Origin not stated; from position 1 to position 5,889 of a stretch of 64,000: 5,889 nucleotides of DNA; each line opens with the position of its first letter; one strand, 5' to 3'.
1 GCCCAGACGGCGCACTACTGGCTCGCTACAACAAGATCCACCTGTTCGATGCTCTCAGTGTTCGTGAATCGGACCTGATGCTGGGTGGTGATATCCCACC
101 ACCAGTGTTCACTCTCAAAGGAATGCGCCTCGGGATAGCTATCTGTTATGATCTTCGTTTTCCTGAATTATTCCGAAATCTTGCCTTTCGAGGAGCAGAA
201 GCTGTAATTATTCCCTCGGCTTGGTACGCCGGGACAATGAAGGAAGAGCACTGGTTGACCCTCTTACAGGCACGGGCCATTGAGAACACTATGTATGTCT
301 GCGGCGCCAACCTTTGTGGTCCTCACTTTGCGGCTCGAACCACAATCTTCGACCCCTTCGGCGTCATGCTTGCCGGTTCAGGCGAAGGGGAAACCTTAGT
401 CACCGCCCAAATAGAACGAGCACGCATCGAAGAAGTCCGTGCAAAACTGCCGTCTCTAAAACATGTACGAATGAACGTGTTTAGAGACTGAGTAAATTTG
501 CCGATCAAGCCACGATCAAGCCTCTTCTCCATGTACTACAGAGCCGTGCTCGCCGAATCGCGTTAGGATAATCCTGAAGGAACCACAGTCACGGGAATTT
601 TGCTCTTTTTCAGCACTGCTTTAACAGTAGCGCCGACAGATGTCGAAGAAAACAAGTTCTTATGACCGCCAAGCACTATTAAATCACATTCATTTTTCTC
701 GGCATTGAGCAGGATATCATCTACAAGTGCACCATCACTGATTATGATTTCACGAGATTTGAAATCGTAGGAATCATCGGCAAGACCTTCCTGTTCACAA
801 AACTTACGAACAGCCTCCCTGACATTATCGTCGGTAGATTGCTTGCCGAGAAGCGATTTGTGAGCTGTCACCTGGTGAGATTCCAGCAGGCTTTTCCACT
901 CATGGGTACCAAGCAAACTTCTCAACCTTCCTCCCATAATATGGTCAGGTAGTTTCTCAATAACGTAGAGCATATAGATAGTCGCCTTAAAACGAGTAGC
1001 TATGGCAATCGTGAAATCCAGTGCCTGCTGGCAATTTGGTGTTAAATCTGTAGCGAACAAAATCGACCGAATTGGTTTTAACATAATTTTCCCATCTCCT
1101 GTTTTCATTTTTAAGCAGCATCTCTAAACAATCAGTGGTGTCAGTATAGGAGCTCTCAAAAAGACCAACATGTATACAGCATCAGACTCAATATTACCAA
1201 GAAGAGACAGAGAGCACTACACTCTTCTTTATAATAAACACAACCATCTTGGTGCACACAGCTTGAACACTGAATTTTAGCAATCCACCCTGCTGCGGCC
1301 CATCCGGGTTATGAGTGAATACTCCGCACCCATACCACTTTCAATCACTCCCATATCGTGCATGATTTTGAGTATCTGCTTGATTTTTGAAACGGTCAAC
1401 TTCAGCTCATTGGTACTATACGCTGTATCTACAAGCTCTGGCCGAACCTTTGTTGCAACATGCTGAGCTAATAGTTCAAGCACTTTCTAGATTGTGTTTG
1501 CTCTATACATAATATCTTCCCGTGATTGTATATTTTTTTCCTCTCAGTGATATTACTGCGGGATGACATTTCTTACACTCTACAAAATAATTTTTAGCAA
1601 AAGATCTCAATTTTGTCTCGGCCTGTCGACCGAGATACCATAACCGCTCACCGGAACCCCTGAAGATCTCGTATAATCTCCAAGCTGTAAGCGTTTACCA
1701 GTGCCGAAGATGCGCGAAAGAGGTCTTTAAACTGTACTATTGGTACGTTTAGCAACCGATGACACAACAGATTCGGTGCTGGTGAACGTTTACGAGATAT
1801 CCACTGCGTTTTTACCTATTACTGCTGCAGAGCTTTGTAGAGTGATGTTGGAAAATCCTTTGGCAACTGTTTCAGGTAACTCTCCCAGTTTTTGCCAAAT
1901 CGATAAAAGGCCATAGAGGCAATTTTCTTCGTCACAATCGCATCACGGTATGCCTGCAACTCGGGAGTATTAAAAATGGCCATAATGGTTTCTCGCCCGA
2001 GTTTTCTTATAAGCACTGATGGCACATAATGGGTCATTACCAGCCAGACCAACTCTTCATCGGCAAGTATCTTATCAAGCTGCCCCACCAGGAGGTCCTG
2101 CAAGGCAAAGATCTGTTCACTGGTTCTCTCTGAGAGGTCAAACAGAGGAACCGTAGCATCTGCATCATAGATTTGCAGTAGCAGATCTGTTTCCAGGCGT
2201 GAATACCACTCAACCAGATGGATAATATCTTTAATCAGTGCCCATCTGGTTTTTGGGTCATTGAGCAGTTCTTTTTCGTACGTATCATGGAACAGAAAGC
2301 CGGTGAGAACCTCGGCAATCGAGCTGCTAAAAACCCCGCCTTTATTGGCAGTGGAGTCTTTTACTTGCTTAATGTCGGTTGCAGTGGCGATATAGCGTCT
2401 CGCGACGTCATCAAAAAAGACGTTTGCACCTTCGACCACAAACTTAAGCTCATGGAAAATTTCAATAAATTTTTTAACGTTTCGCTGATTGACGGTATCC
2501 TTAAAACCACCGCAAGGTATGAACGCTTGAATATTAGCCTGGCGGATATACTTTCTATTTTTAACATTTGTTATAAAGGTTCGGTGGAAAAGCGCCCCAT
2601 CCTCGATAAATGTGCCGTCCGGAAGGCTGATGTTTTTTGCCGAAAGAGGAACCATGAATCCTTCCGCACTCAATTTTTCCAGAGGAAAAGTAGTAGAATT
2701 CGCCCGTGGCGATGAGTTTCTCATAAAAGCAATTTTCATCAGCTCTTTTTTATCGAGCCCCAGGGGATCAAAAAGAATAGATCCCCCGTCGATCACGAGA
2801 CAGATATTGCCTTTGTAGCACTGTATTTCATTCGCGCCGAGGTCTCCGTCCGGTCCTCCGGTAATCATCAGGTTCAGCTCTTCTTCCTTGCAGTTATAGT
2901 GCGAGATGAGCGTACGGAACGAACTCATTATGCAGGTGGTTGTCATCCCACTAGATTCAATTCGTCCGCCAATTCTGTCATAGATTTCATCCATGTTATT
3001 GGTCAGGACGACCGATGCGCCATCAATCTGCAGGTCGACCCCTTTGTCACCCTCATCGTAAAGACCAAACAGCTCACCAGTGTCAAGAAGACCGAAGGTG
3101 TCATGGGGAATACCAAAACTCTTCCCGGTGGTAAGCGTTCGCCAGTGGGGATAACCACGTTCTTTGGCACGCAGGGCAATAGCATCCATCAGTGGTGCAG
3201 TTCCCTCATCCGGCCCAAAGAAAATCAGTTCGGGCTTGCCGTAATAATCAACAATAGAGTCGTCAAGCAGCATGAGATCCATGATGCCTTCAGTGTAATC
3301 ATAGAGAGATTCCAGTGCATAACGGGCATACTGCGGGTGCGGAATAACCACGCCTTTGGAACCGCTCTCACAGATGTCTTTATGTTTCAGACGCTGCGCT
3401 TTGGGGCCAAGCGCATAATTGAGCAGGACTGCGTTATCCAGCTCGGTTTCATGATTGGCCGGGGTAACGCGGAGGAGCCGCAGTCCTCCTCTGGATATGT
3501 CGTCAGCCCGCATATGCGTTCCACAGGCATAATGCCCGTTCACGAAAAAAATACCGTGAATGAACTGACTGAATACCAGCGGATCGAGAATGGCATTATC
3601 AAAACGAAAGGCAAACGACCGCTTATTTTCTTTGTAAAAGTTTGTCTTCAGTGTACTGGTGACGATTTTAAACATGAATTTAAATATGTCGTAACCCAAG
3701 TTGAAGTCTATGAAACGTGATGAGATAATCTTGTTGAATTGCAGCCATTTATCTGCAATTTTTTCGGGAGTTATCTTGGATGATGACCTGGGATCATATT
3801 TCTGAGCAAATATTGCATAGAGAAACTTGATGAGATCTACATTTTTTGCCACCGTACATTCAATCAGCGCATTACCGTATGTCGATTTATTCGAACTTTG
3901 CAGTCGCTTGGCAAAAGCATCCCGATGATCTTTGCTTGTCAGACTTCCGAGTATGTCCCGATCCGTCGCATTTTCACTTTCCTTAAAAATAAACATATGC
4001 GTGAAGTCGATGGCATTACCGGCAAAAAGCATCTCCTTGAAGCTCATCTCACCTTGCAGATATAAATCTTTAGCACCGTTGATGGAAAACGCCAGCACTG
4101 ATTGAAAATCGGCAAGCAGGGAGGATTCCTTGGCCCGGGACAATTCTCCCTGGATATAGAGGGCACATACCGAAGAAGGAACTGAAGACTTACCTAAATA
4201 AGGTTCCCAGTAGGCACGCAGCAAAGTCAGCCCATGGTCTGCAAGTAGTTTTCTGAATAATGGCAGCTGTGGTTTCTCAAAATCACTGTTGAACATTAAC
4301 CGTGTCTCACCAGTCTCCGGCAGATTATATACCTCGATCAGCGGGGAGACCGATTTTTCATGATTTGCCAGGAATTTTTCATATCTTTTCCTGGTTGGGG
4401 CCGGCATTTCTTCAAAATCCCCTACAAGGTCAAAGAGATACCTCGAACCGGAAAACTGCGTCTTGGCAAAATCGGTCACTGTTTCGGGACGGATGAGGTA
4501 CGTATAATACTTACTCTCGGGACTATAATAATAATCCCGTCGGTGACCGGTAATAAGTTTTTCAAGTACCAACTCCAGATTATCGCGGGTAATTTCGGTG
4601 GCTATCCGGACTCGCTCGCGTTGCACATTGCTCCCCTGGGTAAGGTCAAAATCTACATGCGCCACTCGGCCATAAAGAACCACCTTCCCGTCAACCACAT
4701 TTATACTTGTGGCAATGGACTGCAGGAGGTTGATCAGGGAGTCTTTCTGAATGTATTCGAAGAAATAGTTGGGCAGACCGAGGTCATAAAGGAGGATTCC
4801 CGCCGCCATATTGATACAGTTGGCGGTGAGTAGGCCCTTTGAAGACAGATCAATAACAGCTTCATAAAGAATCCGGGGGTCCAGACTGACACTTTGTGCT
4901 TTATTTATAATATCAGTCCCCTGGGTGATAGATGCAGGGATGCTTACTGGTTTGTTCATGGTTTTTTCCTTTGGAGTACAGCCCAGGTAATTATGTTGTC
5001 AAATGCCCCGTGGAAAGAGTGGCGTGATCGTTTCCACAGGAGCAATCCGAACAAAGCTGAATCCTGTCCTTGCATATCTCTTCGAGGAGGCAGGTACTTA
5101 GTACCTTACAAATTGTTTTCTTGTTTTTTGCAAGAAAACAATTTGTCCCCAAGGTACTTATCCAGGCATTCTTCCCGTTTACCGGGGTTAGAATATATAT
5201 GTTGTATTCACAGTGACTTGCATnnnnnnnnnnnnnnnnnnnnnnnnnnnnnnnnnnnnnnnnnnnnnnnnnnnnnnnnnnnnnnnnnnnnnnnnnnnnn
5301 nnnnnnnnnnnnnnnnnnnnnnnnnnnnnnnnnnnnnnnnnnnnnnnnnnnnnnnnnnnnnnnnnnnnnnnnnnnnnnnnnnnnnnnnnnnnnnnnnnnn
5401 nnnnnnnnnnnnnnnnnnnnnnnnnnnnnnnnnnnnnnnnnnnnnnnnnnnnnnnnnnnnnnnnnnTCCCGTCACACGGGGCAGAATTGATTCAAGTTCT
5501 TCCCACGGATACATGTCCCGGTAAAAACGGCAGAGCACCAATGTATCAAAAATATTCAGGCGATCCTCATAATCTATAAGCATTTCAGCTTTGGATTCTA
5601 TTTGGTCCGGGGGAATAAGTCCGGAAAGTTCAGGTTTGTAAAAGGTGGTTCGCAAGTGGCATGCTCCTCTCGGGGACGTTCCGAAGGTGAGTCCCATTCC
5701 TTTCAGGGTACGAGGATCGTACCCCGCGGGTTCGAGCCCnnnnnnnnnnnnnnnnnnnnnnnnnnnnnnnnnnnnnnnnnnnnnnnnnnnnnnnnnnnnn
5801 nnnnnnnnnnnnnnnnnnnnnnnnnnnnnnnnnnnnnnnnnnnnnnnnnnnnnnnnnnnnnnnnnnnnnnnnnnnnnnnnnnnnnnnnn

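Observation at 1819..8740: gabT-aor-gdh module: a tungsten AOR apparently replaces the NAD-dependent semialdehyde dehydrogenase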

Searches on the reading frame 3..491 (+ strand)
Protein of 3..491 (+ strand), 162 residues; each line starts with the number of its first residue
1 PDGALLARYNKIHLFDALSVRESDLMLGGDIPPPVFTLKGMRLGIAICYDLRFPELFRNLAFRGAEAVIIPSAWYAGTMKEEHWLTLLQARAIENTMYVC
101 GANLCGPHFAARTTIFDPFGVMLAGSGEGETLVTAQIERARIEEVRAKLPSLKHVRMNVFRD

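Call 3: search_protein_families(library=pfam, proteins=[window:3-491:+])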
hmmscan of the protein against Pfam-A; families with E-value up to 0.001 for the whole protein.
window:3-491:+ (162 aa): 1 family
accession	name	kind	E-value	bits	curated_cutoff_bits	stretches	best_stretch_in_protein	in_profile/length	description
PF00795.27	CN_hydrolase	-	4.1e-33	115.2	23.2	1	1-146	100-255/256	Carbon-nitrogen hydrolase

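Call 4: search_protein_families(library=ncbifam, proteins=[window:3-491:+])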
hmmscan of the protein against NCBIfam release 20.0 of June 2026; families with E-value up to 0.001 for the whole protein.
window:3-491:+ (162 aa): 9 families
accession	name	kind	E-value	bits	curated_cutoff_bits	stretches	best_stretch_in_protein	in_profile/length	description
NF033621.1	de_GSH_amidase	exception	2.3e-52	177.9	355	1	2-157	100-255/260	deaminated glutathione amidase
NF043013.1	DeGluthAmidYersProt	equivalog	6.7e-24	84.5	500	1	2-158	106-271/278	deaminated glutathione amidase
NF007757.0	PRK10438.1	equivalog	1.3e-15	57.3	249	1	6-154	102-249/256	amidohydrolase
TIGR03381.1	agmatine_aguB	equivalog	2.5e-15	56.6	410.25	1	2-156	104-262/279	N-carbamoylputrescine amidase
NF040852.1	nitrile_Arch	equivalog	1.2e-13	50.8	500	1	5-141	107-239/262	nitrilase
NF009803.0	PRK13287.1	equivalog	8.8e-12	44.4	406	1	29-147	145-267/333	formamidase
TIGR00546.1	lnt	equivalog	1e-10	41.4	132.9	1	33-106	308-384/395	apolipoprotein N-acyltransferase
NF009802.0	PRK13286.1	equivalog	2.4e-09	36.6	427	1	39-155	157-276/345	aliphatic amidase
NF010588.0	PRK13981.1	equivalog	6.6e-07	28.1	479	1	3-127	106-226/546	NAD+ synthase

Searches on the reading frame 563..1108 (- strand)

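Call 3: search_protein_families(library=pfam, proteins=[window:563-1108:-])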
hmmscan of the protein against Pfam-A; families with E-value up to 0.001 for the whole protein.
window:563-1108:- (181 aa): 1 family
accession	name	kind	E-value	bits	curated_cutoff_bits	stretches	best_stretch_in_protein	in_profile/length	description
PF00582.32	Usp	-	1.7e-19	71.2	24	1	13-177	2-141/141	Universal stress protein family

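Call 4: search_protein_families(library=ncbifam, proteins=[window:563-1108:-])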
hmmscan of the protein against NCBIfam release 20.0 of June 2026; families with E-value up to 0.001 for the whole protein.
window:563-1108:- (181 aa): 1 family
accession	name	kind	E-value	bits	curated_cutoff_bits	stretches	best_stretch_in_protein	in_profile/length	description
NF007512.0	PRK10116.1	equivalog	1.2e-06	28.6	167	1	114-177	76-138/142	universal stress protein UspC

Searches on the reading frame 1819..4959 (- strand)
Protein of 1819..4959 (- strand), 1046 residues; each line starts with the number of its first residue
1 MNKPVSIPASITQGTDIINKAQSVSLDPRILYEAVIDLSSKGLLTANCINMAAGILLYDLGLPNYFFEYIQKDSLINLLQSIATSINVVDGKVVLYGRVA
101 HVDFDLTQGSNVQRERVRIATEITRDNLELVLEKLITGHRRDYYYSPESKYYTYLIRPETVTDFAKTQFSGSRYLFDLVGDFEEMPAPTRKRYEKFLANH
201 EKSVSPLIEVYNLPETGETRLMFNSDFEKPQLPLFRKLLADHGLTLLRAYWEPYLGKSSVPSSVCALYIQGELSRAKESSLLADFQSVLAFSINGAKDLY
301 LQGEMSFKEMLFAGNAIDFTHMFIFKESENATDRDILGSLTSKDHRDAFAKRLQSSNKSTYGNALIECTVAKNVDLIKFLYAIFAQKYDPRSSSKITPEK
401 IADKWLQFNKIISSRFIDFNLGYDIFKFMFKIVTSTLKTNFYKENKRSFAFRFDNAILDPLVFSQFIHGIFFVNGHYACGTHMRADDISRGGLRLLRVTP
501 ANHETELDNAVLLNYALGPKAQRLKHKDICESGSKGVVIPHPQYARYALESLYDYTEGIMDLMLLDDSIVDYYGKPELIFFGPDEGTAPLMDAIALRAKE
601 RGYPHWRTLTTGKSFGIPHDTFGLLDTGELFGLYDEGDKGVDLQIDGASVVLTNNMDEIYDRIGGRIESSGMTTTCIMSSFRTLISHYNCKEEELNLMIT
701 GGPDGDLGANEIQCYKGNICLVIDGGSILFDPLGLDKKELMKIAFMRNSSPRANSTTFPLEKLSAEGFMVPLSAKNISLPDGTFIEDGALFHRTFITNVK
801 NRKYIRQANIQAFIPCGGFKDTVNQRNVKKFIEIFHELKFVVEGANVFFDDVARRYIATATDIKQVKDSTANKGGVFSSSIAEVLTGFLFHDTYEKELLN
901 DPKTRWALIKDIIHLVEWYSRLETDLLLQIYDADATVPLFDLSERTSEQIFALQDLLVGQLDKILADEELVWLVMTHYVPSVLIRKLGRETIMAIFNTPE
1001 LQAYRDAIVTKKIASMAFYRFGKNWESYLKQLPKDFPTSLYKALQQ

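Call 3: search_protein_families(library=pfam, proteins=[window:1819-4959:-])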
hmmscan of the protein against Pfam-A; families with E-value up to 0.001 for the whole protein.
window:1819-4959:- (1046 aa): 2 families
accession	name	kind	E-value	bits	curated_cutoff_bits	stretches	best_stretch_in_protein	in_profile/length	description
PF00208.27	ELFV_dehydrog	-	1.7e-16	61.1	23.4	1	664-881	1-179/241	Glutamate/Leucine/Phenylalanine/Valine dehydrogenase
PF05088.18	Bac_GDH_CD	-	4.7e-08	32.4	22.8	1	425-544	17-131/497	Bacterial NAD-glutamate dehydrogenase, catalytic domain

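Call 4: search_protein_families(library=ncbifam, proteins=[window:1819-4959:-])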
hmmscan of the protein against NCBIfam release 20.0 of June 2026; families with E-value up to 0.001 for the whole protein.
window:1819-4959:- (1046 aa): 0 families

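Call 46: search_solved_structures(query=window:1819-4959:-, max_evalue=0.001, show_alignments=1)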
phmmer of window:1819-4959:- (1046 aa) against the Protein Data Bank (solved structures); distinct sequences matched with E-value up to 0.001: 0.

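Call 48: find_homologous_proteins(query=window:1819-4959:-, region=400-1000)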
Query window:1819-4959:-, residues 400-1000 (601 aa): 1872 proteins with E <= 0.001 among 8000 candidates; the best 120 are listed.
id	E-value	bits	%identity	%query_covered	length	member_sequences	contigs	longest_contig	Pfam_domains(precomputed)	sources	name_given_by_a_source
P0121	0.0e+0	1379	100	100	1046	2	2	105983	PF05088.19,PF00208.28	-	-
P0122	0.0e+0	1279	91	100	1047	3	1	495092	PF05088.19,PF00208.28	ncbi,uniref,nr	ncbi:NADP-specific glutamate dehydrogenase GdhA [Desulfopila sp. IMCC35006]|uniref:NAD-glutamate deh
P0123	0.0e+0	1244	89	100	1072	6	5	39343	PF05088.19,PF00208.28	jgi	jgi:glutamate dehydrogenase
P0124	0.0e+0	1234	88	100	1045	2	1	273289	PF05088.19,PF00208.28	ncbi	ncbi:NAD-glutamate dehydrogenase domain-containing protein [Desulfocastanea catecholica]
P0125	0.0e+0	1230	88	100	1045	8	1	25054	PF05088.19,PF00208.28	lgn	-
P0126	0.0e+0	1212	86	100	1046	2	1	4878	PF05088.19,PF00208.28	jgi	jgi:glutamate dehydrogenase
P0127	0.0e+0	1208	86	100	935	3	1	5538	PF05088.19,PF00208.28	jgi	jgi:glutamate dehydrogenase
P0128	0.0e+0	1162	82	100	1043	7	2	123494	PF05088.19,PF00208.28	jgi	jgi:glutamate dehydrogenase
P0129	0.0e+0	1152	87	95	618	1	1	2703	PF05088.19,PF00208.28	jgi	jgi:glutamate dehydrogenase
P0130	0.0e+0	1147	81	100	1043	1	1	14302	PF05088.19,PF00208.28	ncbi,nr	ncbi:MAG: NADP-specific glutamate dehydrogenase GdhA [Desulforhopalus sp.]|nr:NADP-specific glutamat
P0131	0.0e+0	1146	80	100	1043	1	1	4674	PF05088.19,PF00208.28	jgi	jgi:glutamate dehydrogenase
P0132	0.0e+0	1136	81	100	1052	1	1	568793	PF05088.19,PF00208.28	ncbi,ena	-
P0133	0.0e+0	1133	82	99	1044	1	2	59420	PF05088.19,PF00208.28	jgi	-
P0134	0.0e+0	1133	79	100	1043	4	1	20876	PF05088.19,PF00208.28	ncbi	-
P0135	0.0e+0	1128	80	99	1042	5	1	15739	PF05088.19,PF00208.28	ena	-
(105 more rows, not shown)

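Call 50: search_solved_structures(query=A2, max_evalue=0.01, show_alignments=2)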
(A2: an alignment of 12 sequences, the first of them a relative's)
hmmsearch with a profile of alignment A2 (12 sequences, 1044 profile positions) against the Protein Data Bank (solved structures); distinct sequences matched with E-value up to 0.01: 1.
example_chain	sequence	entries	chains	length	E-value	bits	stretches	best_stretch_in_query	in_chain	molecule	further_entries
7a1d_A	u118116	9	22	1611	7.3e-06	27.5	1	347-655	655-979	NAD-specific glutamate dehydrogenase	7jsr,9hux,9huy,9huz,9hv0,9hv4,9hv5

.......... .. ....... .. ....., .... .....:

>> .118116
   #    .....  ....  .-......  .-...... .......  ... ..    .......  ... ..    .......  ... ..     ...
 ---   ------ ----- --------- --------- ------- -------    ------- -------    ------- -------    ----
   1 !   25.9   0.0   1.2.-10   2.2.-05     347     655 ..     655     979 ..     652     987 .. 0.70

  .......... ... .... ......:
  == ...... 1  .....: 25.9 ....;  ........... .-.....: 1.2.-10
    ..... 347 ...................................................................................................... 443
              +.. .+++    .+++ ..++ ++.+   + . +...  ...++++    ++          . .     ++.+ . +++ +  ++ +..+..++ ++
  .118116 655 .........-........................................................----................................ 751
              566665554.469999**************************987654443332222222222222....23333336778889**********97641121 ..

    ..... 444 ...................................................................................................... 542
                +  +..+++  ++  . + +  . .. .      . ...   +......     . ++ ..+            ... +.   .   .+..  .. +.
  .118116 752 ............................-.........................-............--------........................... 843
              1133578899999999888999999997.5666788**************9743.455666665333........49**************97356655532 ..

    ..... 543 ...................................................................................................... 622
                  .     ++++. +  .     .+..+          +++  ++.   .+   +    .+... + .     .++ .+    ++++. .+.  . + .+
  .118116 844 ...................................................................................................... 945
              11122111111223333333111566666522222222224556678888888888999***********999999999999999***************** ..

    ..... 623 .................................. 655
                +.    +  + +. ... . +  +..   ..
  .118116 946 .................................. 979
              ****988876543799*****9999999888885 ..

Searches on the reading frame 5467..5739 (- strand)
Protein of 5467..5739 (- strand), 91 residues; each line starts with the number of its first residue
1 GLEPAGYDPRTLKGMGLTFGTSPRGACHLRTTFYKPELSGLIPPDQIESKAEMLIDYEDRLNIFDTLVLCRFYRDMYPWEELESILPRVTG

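Call 71: search_solved_structures(query=window:5467-5739:-, max_evalue=10, show_alignments=5)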
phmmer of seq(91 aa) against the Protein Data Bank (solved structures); distinct sequences matched with E-value up to 10: 5.
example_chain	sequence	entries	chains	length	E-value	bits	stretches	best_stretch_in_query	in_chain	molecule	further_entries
8c0z_A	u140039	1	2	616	2.2e-10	44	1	3-79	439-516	Aldehyde:ferredoxin oxidoreductase,tungsten-containing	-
9mqx_D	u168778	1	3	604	2.3e-09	40.7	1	5-73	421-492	Aldehyde:ferredoxin oxidoreductase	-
9q1t_A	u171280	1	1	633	6.1e-09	39.3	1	6-73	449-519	Tungsten-dependent aldehyde oxidoreductase WOR83 from Haloferax volcanii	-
1aor_A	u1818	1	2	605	3.3e-08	37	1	2-73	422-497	ALDEHYDE FERREDOXIN OXIDOREDUCTASE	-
9g7j_A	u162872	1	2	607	9.2e-06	29.1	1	5-72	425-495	Aldehyde ferredoxin oxidoreductase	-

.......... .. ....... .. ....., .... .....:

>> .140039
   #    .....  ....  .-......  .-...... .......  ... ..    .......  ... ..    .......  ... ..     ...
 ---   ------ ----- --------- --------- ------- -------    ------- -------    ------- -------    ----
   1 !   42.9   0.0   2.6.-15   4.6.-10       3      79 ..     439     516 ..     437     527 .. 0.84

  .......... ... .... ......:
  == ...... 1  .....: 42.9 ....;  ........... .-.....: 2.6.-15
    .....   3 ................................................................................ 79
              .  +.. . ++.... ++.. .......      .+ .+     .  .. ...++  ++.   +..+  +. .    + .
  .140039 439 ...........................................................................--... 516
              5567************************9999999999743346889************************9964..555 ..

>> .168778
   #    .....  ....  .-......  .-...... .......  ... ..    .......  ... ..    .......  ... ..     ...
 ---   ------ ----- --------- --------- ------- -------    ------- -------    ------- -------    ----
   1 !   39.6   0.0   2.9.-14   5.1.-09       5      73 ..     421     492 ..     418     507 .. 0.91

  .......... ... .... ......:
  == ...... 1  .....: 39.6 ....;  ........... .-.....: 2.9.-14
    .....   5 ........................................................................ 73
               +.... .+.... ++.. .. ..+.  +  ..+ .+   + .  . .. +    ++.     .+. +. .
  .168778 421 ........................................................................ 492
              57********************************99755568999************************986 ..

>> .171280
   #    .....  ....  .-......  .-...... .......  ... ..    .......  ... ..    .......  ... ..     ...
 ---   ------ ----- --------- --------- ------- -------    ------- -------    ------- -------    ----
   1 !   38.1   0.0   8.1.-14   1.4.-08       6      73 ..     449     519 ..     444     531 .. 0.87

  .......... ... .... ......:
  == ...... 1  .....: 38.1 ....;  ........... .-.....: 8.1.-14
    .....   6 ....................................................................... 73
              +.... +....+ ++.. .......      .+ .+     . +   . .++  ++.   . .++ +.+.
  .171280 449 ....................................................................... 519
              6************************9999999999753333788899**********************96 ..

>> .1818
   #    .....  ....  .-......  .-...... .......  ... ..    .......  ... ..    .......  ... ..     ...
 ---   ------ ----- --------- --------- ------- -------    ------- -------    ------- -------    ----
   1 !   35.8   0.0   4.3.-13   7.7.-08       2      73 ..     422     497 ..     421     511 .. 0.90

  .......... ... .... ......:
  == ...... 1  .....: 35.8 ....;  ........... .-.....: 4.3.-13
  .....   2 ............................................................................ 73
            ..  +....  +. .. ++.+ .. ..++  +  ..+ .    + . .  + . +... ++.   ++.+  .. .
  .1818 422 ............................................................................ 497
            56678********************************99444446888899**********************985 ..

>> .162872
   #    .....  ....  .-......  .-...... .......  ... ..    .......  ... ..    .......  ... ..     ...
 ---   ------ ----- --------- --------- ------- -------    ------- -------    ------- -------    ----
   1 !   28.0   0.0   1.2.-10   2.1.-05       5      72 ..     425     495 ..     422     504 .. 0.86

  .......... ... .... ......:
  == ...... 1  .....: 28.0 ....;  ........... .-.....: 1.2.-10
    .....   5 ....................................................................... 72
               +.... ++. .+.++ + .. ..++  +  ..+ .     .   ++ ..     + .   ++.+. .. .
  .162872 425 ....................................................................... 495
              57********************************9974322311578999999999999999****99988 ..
